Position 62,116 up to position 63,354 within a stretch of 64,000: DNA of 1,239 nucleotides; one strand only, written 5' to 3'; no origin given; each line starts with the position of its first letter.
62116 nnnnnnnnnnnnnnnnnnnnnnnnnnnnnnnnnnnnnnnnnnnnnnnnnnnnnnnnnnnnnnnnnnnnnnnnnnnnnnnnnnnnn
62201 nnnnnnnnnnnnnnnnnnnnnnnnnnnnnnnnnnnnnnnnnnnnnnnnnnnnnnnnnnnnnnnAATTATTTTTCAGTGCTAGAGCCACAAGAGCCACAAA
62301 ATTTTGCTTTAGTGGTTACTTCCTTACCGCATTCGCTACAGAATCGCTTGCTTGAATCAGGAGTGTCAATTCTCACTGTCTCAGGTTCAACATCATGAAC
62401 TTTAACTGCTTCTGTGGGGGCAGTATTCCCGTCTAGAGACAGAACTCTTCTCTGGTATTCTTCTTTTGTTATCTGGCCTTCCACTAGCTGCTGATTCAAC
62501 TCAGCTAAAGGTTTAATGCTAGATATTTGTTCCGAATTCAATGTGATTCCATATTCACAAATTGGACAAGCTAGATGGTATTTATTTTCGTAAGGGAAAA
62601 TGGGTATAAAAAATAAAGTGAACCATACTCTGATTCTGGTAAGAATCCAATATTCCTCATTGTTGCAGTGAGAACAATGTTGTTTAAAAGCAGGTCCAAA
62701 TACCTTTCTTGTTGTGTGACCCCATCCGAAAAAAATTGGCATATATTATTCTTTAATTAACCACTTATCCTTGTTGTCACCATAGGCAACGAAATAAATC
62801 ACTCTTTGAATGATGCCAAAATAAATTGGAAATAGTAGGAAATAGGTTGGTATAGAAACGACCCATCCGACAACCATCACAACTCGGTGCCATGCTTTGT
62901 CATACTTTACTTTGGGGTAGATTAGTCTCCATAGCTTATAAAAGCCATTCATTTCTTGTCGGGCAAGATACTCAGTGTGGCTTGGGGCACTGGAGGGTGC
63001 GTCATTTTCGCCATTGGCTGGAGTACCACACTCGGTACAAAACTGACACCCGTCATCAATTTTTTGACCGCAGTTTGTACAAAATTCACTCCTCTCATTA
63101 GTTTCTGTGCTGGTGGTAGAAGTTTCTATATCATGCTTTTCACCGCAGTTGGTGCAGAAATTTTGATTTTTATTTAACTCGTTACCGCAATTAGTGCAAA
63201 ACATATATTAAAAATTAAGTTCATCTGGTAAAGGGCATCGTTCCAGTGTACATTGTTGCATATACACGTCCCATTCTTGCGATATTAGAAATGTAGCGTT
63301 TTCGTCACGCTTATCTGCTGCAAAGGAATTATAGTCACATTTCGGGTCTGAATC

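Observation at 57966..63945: Seven-gene, tightly packed operon in which six products carry CxxC-x10-12-CxxC zinc ribbons fused to membrane spans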

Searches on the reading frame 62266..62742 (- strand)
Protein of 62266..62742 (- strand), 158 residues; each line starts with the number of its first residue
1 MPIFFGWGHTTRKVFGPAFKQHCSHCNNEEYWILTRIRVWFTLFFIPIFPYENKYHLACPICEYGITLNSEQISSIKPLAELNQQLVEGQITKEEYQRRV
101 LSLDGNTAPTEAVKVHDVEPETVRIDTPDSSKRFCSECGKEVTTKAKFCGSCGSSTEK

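Call 3: search_protein_families(library=pfam, proteins=[window:62266-62742:-], max_evalue=0.1)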
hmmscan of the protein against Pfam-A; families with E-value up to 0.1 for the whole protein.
window:62266-62742:- (158 aa): 13 families
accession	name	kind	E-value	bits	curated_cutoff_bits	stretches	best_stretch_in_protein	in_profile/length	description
PF17032.10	Zn_ribbon_15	-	9e-14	52.5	28.9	1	22-153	2-73/73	zinc-ribbon family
PF12773.13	DZR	-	3e-07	30.9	27.3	1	133-153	25-45/45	Double zinc ribbon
PF13240.11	Zn_Ribbon_1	-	1.3e-06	28.4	25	1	134-154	1-21/23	zinc-ribbon domain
PF13248.11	Zn_ribbon_3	-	0.00018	21.3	27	1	135-154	5-24/26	zinc-ribbon domain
PF09297.16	Zn_ribbon_NUD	-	0.0017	18.4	24.8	0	146-157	3-14/32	NADH pyrophosphatase zinc ribbon domain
PF09851.14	SHOCT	-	0.0023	18.1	27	1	78-99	2-23/28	Short C-terminal domain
PF05120.17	GvpG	-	0.013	16.1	30.6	1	79-99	37-57/67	Gas vesicle protein G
PF18495.6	VbhA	-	0.015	15.7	25.9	1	81-101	25-45/47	Antitoxin VbhA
PF18912.6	DZR_2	-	0.019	15.2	27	1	130-156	19-46/56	Double zinc ribbon domain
PF08772.16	Zn_ribbon_NOB1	-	0.036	14.6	24.9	0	127-145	18-36/72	Nin one binding (NOB1) Zn-ribbon like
PF08044.16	DUF1707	-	0.037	14.5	27.6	1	80-100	13-33/53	DUF1707 SHOCT-like domain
PF24463.1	DUF7577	-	0.052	13.6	28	1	133-155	3-25/27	Domain of unknown function (DUF7577)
PF16919.11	PknG_rubred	-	0.059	13.8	28.5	1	113-144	15-48/74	Protein kinase G rubredoxin domain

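Call 4: search_protein_families(library=ncbifam, proteins=[window:62266-62742:-], max_evalue=0.1)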
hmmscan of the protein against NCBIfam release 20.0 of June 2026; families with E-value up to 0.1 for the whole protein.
window:62266-62742:- (158 aa): 2 families
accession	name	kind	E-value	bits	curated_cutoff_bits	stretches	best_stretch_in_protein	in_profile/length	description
TIGR04104.1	cxxc_20_cxxc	subfamily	0.012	16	45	1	5-49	10-54/93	TIGR04104 family putative zinc finger protein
NF049953.1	ribbon_DG_selen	exception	0.012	15.6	130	1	90-153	106-168/172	zinc ribbon-containing (seleno)protein DG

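Call 13: search_protein_families(library=padloc, proteins=[window:62266-62742:-], max_evalue=0.01)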
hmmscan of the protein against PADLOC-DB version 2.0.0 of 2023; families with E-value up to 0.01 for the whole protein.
window:62266-62742:- (158 aa): 0 families

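Call 14: search_protein_families(library=phrogs, proteins=[window:62266-62742:-], max_evalue=0.01)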
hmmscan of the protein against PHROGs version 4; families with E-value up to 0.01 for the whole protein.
window:62266-62742:- (158 aa): 2 families
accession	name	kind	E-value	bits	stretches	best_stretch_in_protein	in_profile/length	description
phrog_2546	-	unknown function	0.00013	23.2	1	134-157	2-25/180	-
phrog_16989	-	moron, auxiliary metabolic gene and host takeover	0.00023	22.2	1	131-155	5-29/122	membrane protein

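Call 35: find_homologous_proteins(query=window:62266-62742:-, max_evalue=0.001)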
Query window:62266-62742:- (158 aa): 86 proteins with E <= 0.001 among 92 candidates.
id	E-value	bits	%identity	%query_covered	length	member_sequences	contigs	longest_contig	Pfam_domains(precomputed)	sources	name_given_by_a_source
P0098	1.3e-106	372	100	100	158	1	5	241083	PF13240.12,PF12773.14,PF17032.11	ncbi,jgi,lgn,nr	ncbi:zinc-ribbon domain-containing protein [Candidatus Nomurabacteria bacterium]|nr:zinc-ribbon doma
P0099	1.2e-76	275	71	100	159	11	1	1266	PF13240.12,PF17032.11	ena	-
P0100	1.1e-74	268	72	100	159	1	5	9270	PF13240.12,PF12773.14,PF17032.11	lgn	-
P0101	1.3e-74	268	70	100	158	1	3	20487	PF13240.12,PF12773.14,PF17032.11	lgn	-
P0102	2.9e-74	267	70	100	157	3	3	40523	PF17032.11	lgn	-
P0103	9.8e-71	255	72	99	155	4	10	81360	PF13240.12,PF12773.14,PF17032.11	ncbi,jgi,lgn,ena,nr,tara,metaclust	ncbi:hypothetical protein CL655_02910 [bacterium]|nr:hypothetical protein [bacterium]|tara:strand:+ 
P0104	3.7e-68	247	65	99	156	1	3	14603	PF17032.11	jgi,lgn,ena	jgi:hypothetical protein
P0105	2.9e-66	241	64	100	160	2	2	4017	PF13240.12,PF17032.11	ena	-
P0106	3.1e-64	234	64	100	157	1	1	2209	PF13240.12,PF12773.14,PF17032.11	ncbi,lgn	-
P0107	2.2e-57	212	59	96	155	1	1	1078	PF13240.12,PF12773.14,PF17032.11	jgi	jgi:hypothetical protein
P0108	5.5e-57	211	54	99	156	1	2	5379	PF13240.12,PF17032.11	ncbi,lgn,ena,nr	ncbi:MAG: zinc-ribbon domain-containing protein [Candidatus Pacebacteria bacterium]|nr:zinc-ribbon d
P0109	1.6e-56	209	59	96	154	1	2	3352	PF13240.12,PF12773.14,PF17032.11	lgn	-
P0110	3.7e-56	208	58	96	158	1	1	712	PF13240.12,PF12773.14,PF17032.11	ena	-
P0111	3.1e-55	205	57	96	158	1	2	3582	PF17032.11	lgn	-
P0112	4.0e-55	205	58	97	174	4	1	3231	PF12773.14,PF17032.11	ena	-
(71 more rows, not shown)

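Call 42: find_related_loci(query=A2, collection=metagenome_contigs, flank=8000)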
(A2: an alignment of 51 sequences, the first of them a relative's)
Query A2 (158 aa) in metagenome_contigs; peptide patterns used: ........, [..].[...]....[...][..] (x = any residue, [..] = any of these).
600 stretches matched a pattern (row limit reached: there are more); 526 encode a relative of the query (tblastn E <= 1e-3); the best 80 are kept; 80 distinct loci.
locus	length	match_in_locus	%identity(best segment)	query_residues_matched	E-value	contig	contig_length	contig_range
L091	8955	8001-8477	69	1-158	5e-76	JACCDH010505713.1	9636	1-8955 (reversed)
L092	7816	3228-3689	70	6-158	2e-75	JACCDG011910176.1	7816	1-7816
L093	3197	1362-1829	67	4-158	2e-74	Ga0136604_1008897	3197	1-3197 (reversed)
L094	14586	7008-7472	65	3-158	3e-71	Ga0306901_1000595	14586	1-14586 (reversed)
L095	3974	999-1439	58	3-153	3e-57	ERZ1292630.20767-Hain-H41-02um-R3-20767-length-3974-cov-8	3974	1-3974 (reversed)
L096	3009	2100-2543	57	3-154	3e-57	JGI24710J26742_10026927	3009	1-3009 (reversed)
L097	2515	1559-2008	56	3-153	2e-57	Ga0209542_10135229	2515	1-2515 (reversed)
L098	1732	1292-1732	55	3-153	2e-57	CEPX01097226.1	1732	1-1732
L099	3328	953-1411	55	3-158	3e-55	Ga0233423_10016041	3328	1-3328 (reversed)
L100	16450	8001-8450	55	3-156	4e-55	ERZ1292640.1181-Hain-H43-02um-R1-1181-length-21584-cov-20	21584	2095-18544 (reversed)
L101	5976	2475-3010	51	3-156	2e-54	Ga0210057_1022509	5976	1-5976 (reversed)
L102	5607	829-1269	56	3-153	2e-54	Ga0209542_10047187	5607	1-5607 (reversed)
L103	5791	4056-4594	52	3-156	2e-54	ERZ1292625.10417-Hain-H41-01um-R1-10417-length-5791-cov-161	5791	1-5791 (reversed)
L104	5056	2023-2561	52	3-156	1e-54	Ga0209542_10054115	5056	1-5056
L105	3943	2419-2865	52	3-154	4e-54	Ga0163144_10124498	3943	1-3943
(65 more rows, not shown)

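Call 44: predict_structure(alignment_id=A2)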
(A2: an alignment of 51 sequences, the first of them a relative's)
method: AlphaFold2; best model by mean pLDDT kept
length: 158 residues; sequences in the alignment: 51
mean_pLDDT: 75.1   pTM: 0.51
mean pLDDT of the five models: 75.1, 74.6, 72.3, 71.7, 70.4
residues with pLDDT >= 90: 19; 70-90: 102; 50-70: 12; < 50: 25
segments of 3 or more residues with pLDDT < 50: 106-130
pLDDT, mean of each block of 10 residues (from residue 1): 79 88 86 90 82 89 88 87 87 86 60 35 36 69 71 69
secondary structure, 60 per line:
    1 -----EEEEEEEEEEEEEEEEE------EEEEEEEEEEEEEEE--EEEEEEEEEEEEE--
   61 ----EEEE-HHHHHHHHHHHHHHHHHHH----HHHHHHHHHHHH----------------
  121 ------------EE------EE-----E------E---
elements in order: E6-22 E29-43 E46-58 E65-68 H70-88 H93-104

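Call 48: fold_search(model_id=the predicted structure, library=pdb)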
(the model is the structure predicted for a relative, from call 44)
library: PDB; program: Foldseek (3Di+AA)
matches with E <= 10: 286; with E <= 0.001: 0
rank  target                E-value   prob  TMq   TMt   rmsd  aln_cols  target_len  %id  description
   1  8p0w_A                2.4e-01  0.14  0.15  0.13  12.8        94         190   10  Structure of the human Commander complex COMMD ring (released 2024-03-20)
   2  3bf2                  4.4e-01  0.07  0.13  0.15  14.2       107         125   11  Crystal structure of the A1KSW9_NEIMF protein from Neisseria meningitidis. Northeast Structural Genomics Consortium targ (released 2007-12-04)
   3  1yhp_MODEL_1_A        4.7e-01  0.25  0.22  0.17  11.3        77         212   10  Solution Structure of Ca2+-free DdCAD-1 (released 2006-01-31)
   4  8f2r_D                4.7e-01  0.18  0.16  0.14  11.0        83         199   10  Human CCC complex (released 2023-05-24)
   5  8p0w_H                5.3e-01  0.12  0.15  0.13  11.6        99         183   14  Structure of the human Commander complex COMMD ring (released 2024-03-20)
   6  8f2r_B                6.7e-01  0.14  0.17  0.14  14.2       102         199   11  Human CCC complex (released 2023-05-24)
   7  8t8d_A                6.7e-01  0.06  0.15  0.12  20.6       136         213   11  Structure of Helicobacter pylori adhesin A, HpaA (released 2024-01-31)
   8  4uv2_A                7.1e-01  0.15  0.23  0.17  13.8       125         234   13  Structure of the curli transport lipoprotein CsgG in a non-lipidated, pre-pore conformation (released 2014-09-24)
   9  4uv2_F                9.6e-01  0.12  0.23  0.17  13.9       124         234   13  Structure of the curli transport lipoprotein CsgG in a non-lipidated, pre-pore conformation (released 2014-09-24)
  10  8f2r_H                9.6e-01  0.09  0.15  0.14  11.5        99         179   12  Human CCC complex (released 2023-05-24)
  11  4hnc_A                9.6e-01  0.09  0.19  0.10  13.4       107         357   12  P. putida C92S/K166C/C264S mandelate racemase co-crystallized with benzilic acid (released 2013-10-30)
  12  3bgh_A                9.6e-01  0.04  0.13  0.12  19.7       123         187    8  Crystal structure of putative neuraminyllactose-binding hemagglutinin homolog from Helicobacter pylori (released 2007-12-11)
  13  3tpu_E                1.0e+00  0.07  0.16  0.14  16.8        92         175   15  42F3 p5E8/H2-Ld complex (released 2011-12-07)
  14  6q0r_C                1.1e+00  0.08  0.18  0.15  15.4       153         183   11  Structure of DDB1-DDA1-DCAF15 complex bound to E7820 and RBM39 (released 2019-11-13)
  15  6bp6_B                1.2e+00  0.08  0.15  0.23  12.9        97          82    7  Crystal structure of Commd9 COMM domain (released 2018-08-15)
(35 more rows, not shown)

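Call 70: search_protein_representatives(alignment_id=A2)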
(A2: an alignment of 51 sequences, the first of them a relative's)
Query: 51 sequences, 154 profile positions. Proteins with E-value up to 0.001 (for the whole library): 7221; up to 1e-10: 995; up to 1e-30: 44. The best 150 are listed.
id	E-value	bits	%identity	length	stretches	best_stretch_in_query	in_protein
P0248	1.5e-68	246.3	-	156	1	2-151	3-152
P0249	1.9e-60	219.9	-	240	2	1-111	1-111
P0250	9.1e-60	217.7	-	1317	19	92-152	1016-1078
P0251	1.5e-56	207.3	-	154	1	1-151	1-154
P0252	5.9e-55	202.1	-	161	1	1-150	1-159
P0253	1.0e-53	198.0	-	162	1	1-153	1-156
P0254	2.0e-51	190.6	-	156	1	2-151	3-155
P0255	7.7e-50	185.5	-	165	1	2-151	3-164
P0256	1.0e-47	178.6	-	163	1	2-152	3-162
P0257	2.9e-44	167.4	-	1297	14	119-152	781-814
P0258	4.3e-43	163.6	-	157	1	2-151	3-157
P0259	8.9e-43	162.5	-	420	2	1-105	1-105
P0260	6.1e-42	159.8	-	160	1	1-153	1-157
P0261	7.3e-42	159.5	-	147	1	1-150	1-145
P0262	2.7e-40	154.5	-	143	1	1-101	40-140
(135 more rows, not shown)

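Call 71: search_dna_similar(query=window:62266-62742:-, collection=phages, mode=protein, max_evalue=0.001, max_rows=10)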
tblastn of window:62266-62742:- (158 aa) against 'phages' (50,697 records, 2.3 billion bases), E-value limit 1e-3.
No match.

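Call 77: find_related_loci(query=A2, collection=viral_contigs, flank=10000)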
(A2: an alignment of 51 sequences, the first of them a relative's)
Query A2 (158 aa) in viral_contigs; peptide patterns used: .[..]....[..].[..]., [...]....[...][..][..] (x = any residue, [..] = any of these).
213 stretches matched a pattern, but none encodes a relative of the query by tblastn (E <= 1e-3).

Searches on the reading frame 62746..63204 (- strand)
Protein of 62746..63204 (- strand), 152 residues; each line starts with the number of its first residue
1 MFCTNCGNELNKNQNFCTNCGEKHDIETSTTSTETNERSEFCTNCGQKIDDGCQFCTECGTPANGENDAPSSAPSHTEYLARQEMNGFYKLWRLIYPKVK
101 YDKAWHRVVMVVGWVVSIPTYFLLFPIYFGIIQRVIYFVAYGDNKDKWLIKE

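Call 3: search_protein_families(library=pfam, proteins=[window:62746-63204:-], max_evalue=0.1)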
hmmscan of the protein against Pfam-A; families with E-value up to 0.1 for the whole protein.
window:62746-63204:- (152 aa): 10 families
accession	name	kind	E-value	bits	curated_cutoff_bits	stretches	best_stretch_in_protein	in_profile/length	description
PF13240.11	Zn_Ribbon_1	-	4.6e-14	52.1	25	2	41-62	1-22/23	zinc-ribbon domain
PF12773.13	DZR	-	8.8e-09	35.8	27.3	1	3-60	1-45/45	Double zinc ribbon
PF13248.11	Zn_ribbon_3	-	2.9e-08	33.3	27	2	3-23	5-25/26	zinc-ribbon domain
PF14803.11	Zn_ribbon_Nudix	-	4.7e-05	23.7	25.6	0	15-46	1-29/34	Nudix N-terminal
PF17032.10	Zn_ribbon_15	-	5.6e-05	24.3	28.9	2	36-60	49-73/73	zinc-ribbon family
PF24460.1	DUF7575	-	0.00016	21.4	28.5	1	3-23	6-26/28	Domain of unknown function (DUF7575)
PF18912.6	DZR_2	-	0.00035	20.8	27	1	35-66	17-49/56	Double zinc ribbon domain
PF08271.17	Zn_Ribbon_TF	-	0.016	15.2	29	0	16-51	2-31/43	TFIIB zinc-binding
PF09297.16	Zn_ribbon_NUD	-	0.046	13.9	24.8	0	13-24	2-13/32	NADH pyrophosphatase zinc ribbon domain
PF07297.17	DPM2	-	0.081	13.6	27.3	0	88-127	19-58/75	Dolichol phosphate-mannose biosynthesis regulatory protein (DPM2)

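Call 4: search_protein_families(library=ncbifam, proteins=[window:62746-63204:-], max_evalue=0.1)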
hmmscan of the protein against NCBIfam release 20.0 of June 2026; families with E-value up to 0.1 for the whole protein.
window:62746-63204:- (152 aa): 2 families
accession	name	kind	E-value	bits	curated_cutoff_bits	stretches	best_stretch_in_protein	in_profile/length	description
NF045510.1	4Cys_prefix_kin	domain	3.4e-06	27.2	24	0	36-48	13-25/26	4-Cys prefix domain-containing protein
NF052237.1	biotin_BsaP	equivalog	0.0031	17.5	39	0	16-48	1-35/53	biotin synthase auxiliary protein BsaP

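Call 13: search_protein_families(library=padloc, proteins=[window:62746-63204:-], max_evalue=0.01)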
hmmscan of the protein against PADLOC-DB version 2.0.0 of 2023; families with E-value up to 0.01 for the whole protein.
window:62746-63204:- (152 aa): 0 families

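Call 14: search_protein_families(library=phrogs, proteins=[window:62746-63204:-], max_evalue=0.01)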
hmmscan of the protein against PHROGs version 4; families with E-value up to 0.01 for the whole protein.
window:62746-63204:- (152 aa): 5 families
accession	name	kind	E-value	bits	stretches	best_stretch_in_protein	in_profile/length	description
phrog_2546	-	unknown function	2.7e-12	48.3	2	41-75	2-36/180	-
phrog_16989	-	moron, auxiliary metabolic gene and host takeover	9.3e-05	23.5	0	2-32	8-38/122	membrane protein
phrog_10714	-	unknown function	0.00017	22.8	0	27-66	61-102/109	-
phrog_22898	-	unknown function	0.00019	22.6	0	2-23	3-24/163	-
phrog_10292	-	unknown function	0.00044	21.2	0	1-32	4-33/136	-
